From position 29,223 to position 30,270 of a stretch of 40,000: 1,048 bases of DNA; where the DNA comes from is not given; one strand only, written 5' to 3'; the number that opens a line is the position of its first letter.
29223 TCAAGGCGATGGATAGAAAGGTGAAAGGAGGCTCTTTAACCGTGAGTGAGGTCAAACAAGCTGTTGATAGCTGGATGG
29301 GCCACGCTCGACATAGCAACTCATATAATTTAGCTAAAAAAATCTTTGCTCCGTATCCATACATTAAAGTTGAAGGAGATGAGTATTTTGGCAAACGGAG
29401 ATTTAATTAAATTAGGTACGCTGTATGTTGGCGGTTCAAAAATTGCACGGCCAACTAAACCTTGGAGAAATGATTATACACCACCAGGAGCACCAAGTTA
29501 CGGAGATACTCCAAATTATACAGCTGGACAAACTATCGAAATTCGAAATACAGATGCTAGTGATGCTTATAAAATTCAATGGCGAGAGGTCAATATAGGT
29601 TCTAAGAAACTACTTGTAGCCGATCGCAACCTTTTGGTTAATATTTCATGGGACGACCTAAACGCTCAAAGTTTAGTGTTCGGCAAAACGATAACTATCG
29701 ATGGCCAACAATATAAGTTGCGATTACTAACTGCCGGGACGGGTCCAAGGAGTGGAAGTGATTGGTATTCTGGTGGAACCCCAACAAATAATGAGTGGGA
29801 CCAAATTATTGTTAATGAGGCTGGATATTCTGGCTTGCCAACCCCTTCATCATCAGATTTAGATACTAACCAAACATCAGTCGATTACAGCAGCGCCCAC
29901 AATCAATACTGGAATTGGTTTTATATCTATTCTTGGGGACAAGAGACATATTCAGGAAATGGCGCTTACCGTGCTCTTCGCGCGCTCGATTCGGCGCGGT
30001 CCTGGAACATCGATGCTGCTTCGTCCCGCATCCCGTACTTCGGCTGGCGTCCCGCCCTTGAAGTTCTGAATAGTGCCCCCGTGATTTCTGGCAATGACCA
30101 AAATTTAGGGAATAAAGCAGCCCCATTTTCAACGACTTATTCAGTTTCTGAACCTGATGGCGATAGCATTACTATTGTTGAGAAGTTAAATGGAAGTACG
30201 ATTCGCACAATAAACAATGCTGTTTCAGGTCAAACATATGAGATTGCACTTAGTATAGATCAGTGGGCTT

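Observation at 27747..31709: Complete diversity-generating retroelement in the tail-fibre region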

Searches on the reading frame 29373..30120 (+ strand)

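Call 9: search_protein_families(library=ncbifam, proteins=[window:29373-30120:+], max_evalue=1)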
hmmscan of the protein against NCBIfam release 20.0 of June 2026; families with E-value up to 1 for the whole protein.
window:29373-30120:+ (249 aa): 0 families

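Call 10: search_dna_similar(query=window:29388-30120:+, collection=phages, mode=protein, max_evalue=0.001)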
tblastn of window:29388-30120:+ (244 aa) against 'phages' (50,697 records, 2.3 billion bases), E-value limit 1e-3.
Records with a match: 39; places in all: 39; records where one place covers at least 80% of the query: 35.
Best place of each record, by identity: <60% 39.
By first word of the organism name: Clostridium 31; Pseudomonas 3; Faecalibacterium 2; Bacteriophage 2; Mushuvirus 1.
By host as written in the record: Clostridium sporogenes ATCC-15579 29; Faecalibacterium prausnitzii 2; - 2; Clostridium sporogenes 2; Pseudomonas aeruginosa strain PAO1 2; Oscillospiraceae sp. ER4 1; Pseudomonas aeruginosa 1.
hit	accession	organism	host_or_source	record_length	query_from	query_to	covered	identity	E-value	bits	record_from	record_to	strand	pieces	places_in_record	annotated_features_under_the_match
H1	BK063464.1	Mushuvirus mushu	Oscillospiraceae sp. ER4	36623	7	243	97%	50.4%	2e-71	242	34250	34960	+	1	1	Hoc-like head decoration | reverse transcriptase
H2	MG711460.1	Faecalibacterium phage FP_Mushu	Faecalibacterium prausnitzii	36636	7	243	97%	50.4%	2e-70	239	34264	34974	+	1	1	Hoc-like head decoration protein | RNA-dependent DNA polymerase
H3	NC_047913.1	Faecalibacterium phage FP_Mushu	Faecalibacterium prausnitzii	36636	7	243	97%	50.4%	2e-70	239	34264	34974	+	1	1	Hoc-like head decoration protein | Reverse transcriptase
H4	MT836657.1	Bacteriophage sp.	human fecal samples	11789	7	243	97%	50.4%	4e-70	238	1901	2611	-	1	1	record has no annotation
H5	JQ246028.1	Clostridium phage phi8074-B1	Clostridium sporogenes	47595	6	225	90%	41.7%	3e-43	161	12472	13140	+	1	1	hypothetical protein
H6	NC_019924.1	Clostridium phage phi8074-B1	Clostridium sporogenes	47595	6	225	90%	41.7%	3e-43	161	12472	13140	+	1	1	hypothetical protein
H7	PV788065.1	Clostridium phage CS05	Clostridium sporogenes ATCC-15579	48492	7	231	92%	38.7%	2e-34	135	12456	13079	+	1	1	hypothetical protein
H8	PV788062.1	Clostridium phage CS02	Clostridium sporogenes ATCC-15579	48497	7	231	92%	38.7%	2e-34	135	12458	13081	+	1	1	hypothetical protein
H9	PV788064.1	Clostridium phage CS04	Clostridium sporogenes ATCC-15579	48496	7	231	92%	38.7%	2e-34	135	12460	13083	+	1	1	hypothetical protein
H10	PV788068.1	Clostridium phage CS11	Clostridium sporogenes ATCC-15579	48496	7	231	92%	38.7%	2e-34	135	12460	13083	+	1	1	hypothetical protein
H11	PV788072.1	Clostridium phage CS16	Clostridium sporogenes ATCC-15579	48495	7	231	92%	38.7%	2e-34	135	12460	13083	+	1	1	hypothetical protein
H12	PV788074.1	Clostridium phage CS20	Clostridium sporogenes ATCC-15579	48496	7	231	92%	38.7%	2e-34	135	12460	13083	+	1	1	hypothetical protein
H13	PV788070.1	Clostridium phage CS13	Clostridium sporogenes ATCC-15579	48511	7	231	92%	38.7%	2e-34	135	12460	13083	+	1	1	hypothetical protein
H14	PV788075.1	Clostridium phage CS21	Clostridium sporogenes ATCC-15579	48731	7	231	92%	38.7%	2e-34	135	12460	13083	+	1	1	hypothetical protein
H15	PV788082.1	Clostridium phage CS31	Clostridium sporogenes ATCC-15579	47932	7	231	92%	38.3%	3e-34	135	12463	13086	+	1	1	hypothetical protein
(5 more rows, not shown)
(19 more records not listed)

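Call 12: get_annotated_region(hit=H3, flank=6000)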
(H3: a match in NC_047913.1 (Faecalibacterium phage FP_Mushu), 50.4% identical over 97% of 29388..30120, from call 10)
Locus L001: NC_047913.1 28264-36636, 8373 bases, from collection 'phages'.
description: Faecalibacterium phage FP_Mushu, complete genome.
organism: Faecalibacterium phage FP_Mushu (NCBI taxid 2070185)
taxonomy: Viruses; Duplodnaviria; Heunggongvirae; Uroviricota; Caudoviricetes; Mushuvirus; Mushuvirus mushu
host: Faecalibacterium prausnitzii; source: -; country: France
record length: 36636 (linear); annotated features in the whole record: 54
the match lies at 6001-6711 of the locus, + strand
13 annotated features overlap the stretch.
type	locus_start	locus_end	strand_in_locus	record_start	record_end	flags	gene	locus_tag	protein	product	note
CDS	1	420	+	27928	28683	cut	-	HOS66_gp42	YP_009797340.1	tail protein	Putative tail protein, Mu P44-like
CDS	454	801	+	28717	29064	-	-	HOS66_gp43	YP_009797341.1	baseplate protein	baseplate, Mu p45-like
CDS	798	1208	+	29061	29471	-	-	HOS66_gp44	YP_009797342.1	baseplate wedge subunit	Derived by automated computational analysis using gene prediction method: Protein Homology.; baseplate wedge subunit, ...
CDS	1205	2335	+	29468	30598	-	-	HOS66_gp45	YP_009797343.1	baseplate J/gp47 family protein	Derived by automated computational analysis using gene prediction method: Protein Homology.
CDS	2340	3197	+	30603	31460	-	-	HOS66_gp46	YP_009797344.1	tail protein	tail P2 I-like protein, Mu p48-like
CDS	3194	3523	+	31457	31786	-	-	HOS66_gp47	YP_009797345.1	hypothetical protein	Derived by automated computational analysis using gene prediction method: Protein Homology.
CDS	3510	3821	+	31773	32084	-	-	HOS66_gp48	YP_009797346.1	kinase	Derived by automated computational analysis using gene prediction method: Protein Homology.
CDS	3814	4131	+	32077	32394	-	-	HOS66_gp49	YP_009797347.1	fold protein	Derived by automated computational analysis using gene prediction method: Protein Homology.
CDS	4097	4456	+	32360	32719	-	-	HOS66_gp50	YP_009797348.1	Avd protein of DGR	Derived by automated computational analysis using gene prediction method: Protein Homology.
CDS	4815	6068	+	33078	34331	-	-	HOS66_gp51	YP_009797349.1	Reverse transcriptase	Derived by automated computational analysis using gene prediction method: Protein Homology.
CDS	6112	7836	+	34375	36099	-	-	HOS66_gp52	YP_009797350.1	Hoc-like head decoration protein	T4 Hoc-like head decoration protein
CDS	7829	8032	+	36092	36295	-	-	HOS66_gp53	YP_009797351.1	transcription factor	-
CDS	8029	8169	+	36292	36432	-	-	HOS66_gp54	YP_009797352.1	hypothetical protein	-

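Call 13: get_annotated_region(hit=H6, flank=6000)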
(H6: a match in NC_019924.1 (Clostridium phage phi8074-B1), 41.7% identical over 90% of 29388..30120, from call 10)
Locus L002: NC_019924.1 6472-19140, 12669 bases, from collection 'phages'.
description: Clostridium phage phi8074-B1, complete genome.
organism: Clostridium phage phi8074-B1 (NCBI taxid 1147137)
taxonomy: Viruses; Duplodnaviria; Heunggongvirae; Uroviricota; Caudoviricetes
host: Clostridium sporogenes; source: -; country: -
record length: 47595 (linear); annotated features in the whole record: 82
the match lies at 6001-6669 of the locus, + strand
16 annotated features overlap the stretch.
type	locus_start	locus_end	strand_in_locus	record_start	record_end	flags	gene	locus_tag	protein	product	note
CDS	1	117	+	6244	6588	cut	-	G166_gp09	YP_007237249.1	hypothetical protein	-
CDS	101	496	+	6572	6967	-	-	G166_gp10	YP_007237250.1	hypothetical protein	-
CDS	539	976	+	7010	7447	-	-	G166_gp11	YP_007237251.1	major tail protein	-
CDS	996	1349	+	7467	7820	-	-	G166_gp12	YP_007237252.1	tail protein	-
CDS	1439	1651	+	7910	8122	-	-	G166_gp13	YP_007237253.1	hypothetical protein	-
CDS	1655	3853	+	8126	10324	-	-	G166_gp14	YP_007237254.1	tail length tape measure protein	-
CDS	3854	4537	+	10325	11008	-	-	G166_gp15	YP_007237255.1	putative phage tail protein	-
CDS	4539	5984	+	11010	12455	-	-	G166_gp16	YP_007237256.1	hypothetical protein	-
CDS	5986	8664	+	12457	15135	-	-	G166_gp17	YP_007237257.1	hypothetical protein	-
CDS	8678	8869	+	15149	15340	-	-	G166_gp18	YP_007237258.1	hypothetical protein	-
CDS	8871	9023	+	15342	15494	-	-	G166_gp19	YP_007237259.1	hypothetical protein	-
CDS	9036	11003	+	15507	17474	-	-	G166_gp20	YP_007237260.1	tail protein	-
CDS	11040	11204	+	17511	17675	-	-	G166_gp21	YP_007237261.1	hypothetical protein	-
CDS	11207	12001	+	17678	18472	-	-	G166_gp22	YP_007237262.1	endolysin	-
CDS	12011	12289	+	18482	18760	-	-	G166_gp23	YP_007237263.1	hypothetical protein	-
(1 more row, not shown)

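Call 25: find_homologous_proteins(query=window:29388-30120:+, max_evalue=0.001)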
Query window:29388-30120:+ (244 aa): 149 proteins with E <= 0.001 among 886 candidates; the best 120 are listed.
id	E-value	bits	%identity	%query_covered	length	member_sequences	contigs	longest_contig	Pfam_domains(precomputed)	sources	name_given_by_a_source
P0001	4.5e-121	421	80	100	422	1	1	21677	-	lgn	-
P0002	7.5e-121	420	77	100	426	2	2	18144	-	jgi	jgi:hypothetical protein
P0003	1.7e-114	400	72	100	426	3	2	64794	PF17963.8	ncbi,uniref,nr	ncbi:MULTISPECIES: hypothetical protein [unclassified Geobacillus]|uniref:Ig-like domain-containing 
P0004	2.3e-113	396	71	100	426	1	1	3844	PF17963.8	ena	-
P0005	5.8e-110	385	70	100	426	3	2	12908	PF17963.8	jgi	jgi:hypothetical protein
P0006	1.5e-109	384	71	99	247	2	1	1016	-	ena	-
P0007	2.1e-106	373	68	100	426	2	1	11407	-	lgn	-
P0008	2.9e-106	373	69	100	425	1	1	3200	PF17963.8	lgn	-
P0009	3.0e-105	369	69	96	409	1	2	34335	PF17957.8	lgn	-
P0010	3.8e-101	356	66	100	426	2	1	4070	PF17963.8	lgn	-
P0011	1.8e-99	350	65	100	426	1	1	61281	PF17963.8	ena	-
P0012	2.0e-98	347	69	93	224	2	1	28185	-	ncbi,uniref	ncbi:hypothetical protein ACI7RC_26010 [Brevibacillus sp. B_LB10_24]|uniref:hypothetical protein n=1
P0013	2.9e-97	343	66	100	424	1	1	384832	PF17963.8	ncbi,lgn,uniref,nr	ncbi:hypothetical protein HNR63_001119 [Anoxybacillus kamchatkensis]|uniref:Ig-like domain-containin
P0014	6.6e-96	339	64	100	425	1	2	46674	PF17963.8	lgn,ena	-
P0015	1.3e-95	338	64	100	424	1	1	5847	PF17963.8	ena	-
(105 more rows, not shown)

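Call 29: find_encoding_contigs(protein=P0001, flank=6000, max_places=4)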
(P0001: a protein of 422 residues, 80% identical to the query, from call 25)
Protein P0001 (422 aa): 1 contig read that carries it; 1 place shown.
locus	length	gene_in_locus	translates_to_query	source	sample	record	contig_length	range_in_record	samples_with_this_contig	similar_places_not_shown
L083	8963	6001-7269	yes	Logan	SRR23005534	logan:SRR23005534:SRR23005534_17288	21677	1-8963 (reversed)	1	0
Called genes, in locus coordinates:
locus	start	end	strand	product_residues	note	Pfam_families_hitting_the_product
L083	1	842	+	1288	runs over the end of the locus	PF01551:Peptidase_M23, PF01464:SLT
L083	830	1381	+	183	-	PF21821:Dit_like, PF01476:LysM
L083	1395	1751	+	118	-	PF22479:Pam3_gp18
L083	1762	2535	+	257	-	PF22759:E217_GP41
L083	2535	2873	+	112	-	-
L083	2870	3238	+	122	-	PF10934:Sheath_initiator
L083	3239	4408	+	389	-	PF04865:Baseplate_J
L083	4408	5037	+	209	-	-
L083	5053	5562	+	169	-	PF03406:Phage_fiber_2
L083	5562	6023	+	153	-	PF05635:23S_rRNA_IVP (weak), PF22296:bAvd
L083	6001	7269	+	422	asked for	-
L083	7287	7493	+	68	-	-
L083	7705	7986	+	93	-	-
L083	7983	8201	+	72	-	PF04531:Phage_holin_1 (weak)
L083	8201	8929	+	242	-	PF01510:Amidase_2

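Call 36: predict_structure(alignment_id=A1)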
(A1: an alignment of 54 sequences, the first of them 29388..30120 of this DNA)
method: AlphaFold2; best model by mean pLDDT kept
length: 244 residues; sequences in the alignment: 54
mean_pLDDT: 93.4   pTM: 0.88
mean pLDDT of the five models: 93.4, 93.4, 93.3, 93.2, 93.0
residues with pLDDT >= 90: 218; 70-90: 9; 50-70: 8; < 50: 9
segments of 3 or more residues with pLDDT < 50: 233-236, 241-244
pLDDT, mean of each block of 10 residues (from residue 1): 90 98 96 97 98 98 97 95 99 98 97 98 94 97 96 96 96 97 97 97 97 98 87 49 43
secondary structure, 60 per line:
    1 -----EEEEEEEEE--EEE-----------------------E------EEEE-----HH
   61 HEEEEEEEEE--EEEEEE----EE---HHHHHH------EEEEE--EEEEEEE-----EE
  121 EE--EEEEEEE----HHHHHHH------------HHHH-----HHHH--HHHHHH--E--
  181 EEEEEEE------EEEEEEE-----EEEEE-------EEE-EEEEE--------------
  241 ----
elements in order: E6-14 E17-19 E50-53 E62-70 E73-78 H88-93 E100-104 E107-113 E119-122 E125-131 H136-142 H155-158 H164-167 H170-175 E181-187 E194-200 E206-210 E218-220 E222-226

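Call 41: fold_search(model_id=the predicted structure, library=pdb)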
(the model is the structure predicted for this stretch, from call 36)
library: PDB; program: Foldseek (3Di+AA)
matches with E <= 10: 133; with E <= 0.001: 0
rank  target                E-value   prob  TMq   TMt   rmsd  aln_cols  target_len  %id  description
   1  5hha_A                1.3e-02  0.63  0.33  0.31  17.0       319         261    8  Structure of PvdO from Pseudomonas aeruginosa (released 2017-01-18)
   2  5hha_B                1.7e-02  0.57  0.34  0.31  16.4       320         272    9  Structure of PvdO from Pseudomonas aeruginosa (released 2017-01-18)
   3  6qki_B                1.7e-02  0.35  0.27  0.18  17.9       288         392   12  Native structure of EgtB from Chloracidobacterium thermophilum, a type II sulfoxide synthase (released 2019-03-27)
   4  6qki_D                1.9e-02  0.33  0.26  0.18  18.0       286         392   12  Native structure of EgtB from Chloracidobacterium thermophilum, a type II sulfoxide synthase (released 2019-03-27)
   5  6qki_C                2.9e-02  0.30  0.27  0.18  18.6       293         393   12  Native structure of EgtB from Chloracidobacterium thermophilum, a type II sulfoxide synthase (released 2019-03-27)
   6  6qki_A                2.9e-02  0.30  0.27  0.19  17.1       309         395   11  Native structure of EgtB from Chloracidobacterium thermophilum, a type II sulfoxide synthase (released 2019-03-27)
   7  6o6l_D                3.1e-02  0.25  0.26  0.17  17.8       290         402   12  The Structure of EgtB(Cabther) in complex with Hercynine (released 2019-07-31)
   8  8qf6_A                3.1e-02  0.23  0.24  0.17  18.1       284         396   12  Sulfoxide synthase from Chloracidobacterium thermophilum, EgtB type II, in complex with iron and trimethylhistidine (released 2024-09-11)
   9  6qkj_A                4.7e-02  0.20  0.26  0.17  18.2       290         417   12  EgtB from Chloracidobacterium thermophilum, a type II sulfoxide synthase in complex with N,N,N-trimethyl-histidine (released 2019-03-27)
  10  2y3c                  4.9e-02  0.57  0.32  0.28  11.5       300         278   11  Treponema denticola variable protein 1 (released 2011-08-31)
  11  6o6l_A                5.2e-02  0.18  0.24  0.16  18.1       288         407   12  The Structure of EgtB(Cabther) in complex with Hercynine (released 2019-07-31)
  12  8ryz                  5.2e-02  0.16  0.22  0.14  18.1       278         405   12  Structures of selenoneine synthase SenA from Variovorax paradoxus (released 2024-09-11)
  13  6o6m_D                5.9e-02  0.18  0.24  0.16  18.1       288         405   12  The Structure of EgtB (Cabther) (released 2019-07-31)
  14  6qkj_B                7.0e-02  0.18  0.27  0.18  18.0       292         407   14  EgtB from Chloracidobacterium thermophilum, a type II sulfoxide synthase in complex with N,N,N-trimethyl-histidine (released 2019-03-27)
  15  6o6l_C                7.4e-02  0.25  0.28  0.19  17.0       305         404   10  The Structure of EgtB(Cabther) in complex with Hercynine (released 2019-07-31)
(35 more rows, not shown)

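Call 44: search_solved_structures(query=A1, max_evalue=10, show_alignments=2)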
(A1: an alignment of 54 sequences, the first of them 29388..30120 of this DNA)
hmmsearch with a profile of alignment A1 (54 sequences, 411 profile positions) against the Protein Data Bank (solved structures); distinct sequences matched with E-value up to 10: 8.
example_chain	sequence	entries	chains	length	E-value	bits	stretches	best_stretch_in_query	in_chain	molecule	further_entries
31he_AAA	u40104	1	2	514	5.9e-07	32.3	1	221-334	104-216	Tail fiber protein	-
6aem_A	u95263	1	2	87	0.27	13.7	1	273-314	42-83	PKD domain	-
9wmj_A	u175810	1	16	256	0.58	12.6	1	233-358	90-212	Stomatin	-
9wkz_A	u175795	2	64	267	0.65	12.4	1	233-358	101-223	Stomatin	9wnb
9z7u_F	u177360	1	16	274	0.69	12.3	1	233-358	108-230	Stomatin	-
43no_A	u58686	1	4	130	0.8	12.1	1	226-313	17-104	VEGFA_Binder-004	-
9oh9_A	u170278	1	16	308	0.91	11.9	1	233-358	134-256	Stomatin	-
6uzi_A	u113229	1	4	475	2.6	10.4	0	257-308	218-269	Dihydrolipoyl dehydrogenase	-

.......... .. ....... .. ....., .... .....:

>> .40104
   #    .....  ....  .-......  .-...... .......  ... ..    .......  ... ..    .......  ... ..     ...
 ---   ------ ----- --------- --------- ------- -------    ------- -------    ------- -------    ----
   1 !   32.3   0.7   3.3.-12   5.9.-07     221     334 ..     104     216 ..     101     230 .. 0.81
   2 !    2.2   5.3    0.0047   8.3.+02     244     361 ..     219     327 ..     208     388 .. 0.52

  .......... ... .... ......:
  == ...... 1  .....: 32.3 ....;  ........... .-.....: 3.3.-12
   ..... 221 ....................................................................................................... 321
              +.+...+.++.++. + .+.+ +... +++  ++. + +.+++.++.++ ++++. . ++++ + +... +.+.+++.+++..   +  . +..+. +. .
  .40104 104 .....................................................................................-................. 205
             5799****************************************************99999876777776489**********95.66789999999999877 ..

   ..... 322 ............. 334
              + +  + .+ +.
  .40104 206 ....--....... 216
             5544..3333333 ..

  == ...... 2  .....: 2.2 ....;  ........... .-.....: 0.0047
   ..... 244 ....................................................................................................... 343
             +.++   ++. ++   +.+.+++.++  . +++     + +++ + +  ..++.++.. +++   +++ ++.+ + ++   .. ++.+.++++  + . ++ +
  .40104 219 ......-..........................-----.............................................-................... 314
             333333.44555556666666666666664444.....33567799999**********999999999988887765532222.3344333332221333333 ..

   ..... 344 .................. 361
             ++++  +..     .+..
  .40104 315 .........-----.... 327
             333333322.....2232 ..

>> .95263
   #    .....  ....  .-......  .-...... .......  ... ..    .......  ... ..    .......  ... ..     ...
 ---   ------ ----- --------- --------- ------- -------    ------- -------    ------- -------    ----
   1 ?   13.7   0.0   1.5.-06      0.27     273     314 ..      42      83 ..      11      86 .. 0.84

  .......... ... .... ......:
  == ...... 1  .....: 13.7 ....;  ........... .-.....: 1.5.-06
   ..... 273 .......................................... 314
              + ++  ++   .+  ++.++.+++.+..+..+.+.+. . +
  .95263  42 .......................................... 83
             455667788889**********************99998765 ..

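Call 45: search_protein_families(library=pfam, alignment_id=A1, max_evalue=1)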
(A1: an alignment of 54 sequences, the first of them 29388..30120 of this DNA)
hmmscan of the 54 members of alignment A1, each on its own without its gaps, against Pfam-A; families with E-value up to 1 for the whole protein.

A. member 1, window:29388-30120:+ (244 aa): 0 families

B. families by the number of members that match (of 54 scanned): 50 families (the first 25 are shown)
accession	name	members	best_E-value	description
PF17963.7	Big_9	16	1.8e-07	Bacterial Ig domain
PF22768.1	SPP1_Dit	10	0.0022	Siphovirus-type tail component, C-terminal domain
PF17892.7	Cadherin_5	7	0.01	Cadherin-like domain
PF19077.6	Big_13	7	0.036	Bacterial Ig-like domain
PF11774.14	Lsr2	5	0.079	Lsr2 dimerization domain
PF12733.13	Cadherin-like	4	0.04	Cadherin-like beta sandwich domain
PF17957.7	Big_7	3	4.9e-06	Bacterial Ig domain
PF02839.19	CBM_5_12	3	0.06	Carbohydrate-binding module family 5/12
PF05354.17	Phage_attach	2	0.0055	Phage Head-Tail Attachment protein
PF05345.18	He_PIG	2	0.59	Putative Ig domain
PF00041.27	fn3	1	3.9e-07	Fibronectin type III domain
PF20585.4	Pectate_lyase_5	1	0.00039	Putative pectate lyase-like adhesive domain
PF24710.1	DUF7671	1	0.0053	Family of unknown function (DUF7671)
PF23608.1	Ig_ILCR1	1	0.022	ILCR1 Ig-like domain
PF17210.9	SdrD_B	1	0.023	SdrD B-like domain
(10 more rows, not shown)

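Call 50: fold_search(model_id=the predicted structure, library=viral)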
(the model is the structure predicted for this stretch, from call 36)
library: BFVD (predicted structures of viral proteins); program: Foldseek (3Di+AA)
matches with E <= 10: 113; with E <= 0.001: 25
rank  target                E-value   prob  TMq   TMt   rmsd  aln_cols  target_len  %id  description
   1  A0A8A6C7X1            5.2e-10  1.00  0.49  0.54   5.7       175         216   20  (no name in the UniProt tables at hand)
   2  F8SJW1                8.7e-10  1.00  0.47  0.66   6.3       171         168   25  Uncharacterized protein 082 [Pseudomonas phage PhiPA3]
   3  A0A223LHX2            2.2e-09  1.00  0.45  0.20   4.8       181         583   18  Putative virion structural protein [Erwinia phage vB_EamM_RisingSun]
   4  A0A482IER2            3.8e-09  1.00  0.47  0.49   6.1       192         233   18  Putative virion structural protein [Erwinia phage Rebecca]
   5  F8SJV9                7.2e-09  1.00  0.54  0.27   5.7       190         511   23  Virion structural protein [Pseudomonas phage PhiPA3]
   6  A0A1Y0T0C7            7.6e-09  1.00  0.48  0.18   5.0       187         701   21  Virion structural protein [Pseudomonas phage Noxifer]
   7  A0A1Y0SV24            7.6e-09  1.00  0.47  0.28   8.7       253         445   18  Virion structural protein [Pseudomonas phage Noxifer]
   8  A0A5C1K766            1.4e-08  1.00  0.46  0.51   6.3       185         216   20  Virion structural protein [Pseudomonas phage vB_PaeM_PS119XW]
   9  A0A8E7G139            1.8e-08  1.00  0.47  0.26  12.2       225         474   13  (no name in the UniProt tables at hand)
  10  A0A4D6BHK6            4.9e-08  1.00  0.49  0.30   5.3       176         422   16  (no name in the UniProt tables at hand)
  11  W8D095                1.1e-07  1.00  0.52  0.46   5.8       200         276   19  Putative virion structural protein [Erwinia phage PhiEaH1]
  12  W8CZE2                1.8e-07  1.00  0.46  0.27   5.2       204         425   17  Putative virion structural protein [Erwinia phage PhiEaH1]
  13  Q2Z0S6                4.8e-07  1.00  0.49  0.26   4.7       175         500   20  Putative Kelch-like ECH-associated protein [Pseudomonas phage EL]
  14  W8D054                7.7e-07  1.00  0.42  0.34   9.7       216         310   17  Putative virion structural protein [Erwinia phage PhiEaH1]
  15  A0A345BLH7            4.0e-06  1.00  0.47  0.35   6.8       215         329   13  Putative virion structural protein [Erwinia phage Wellington]
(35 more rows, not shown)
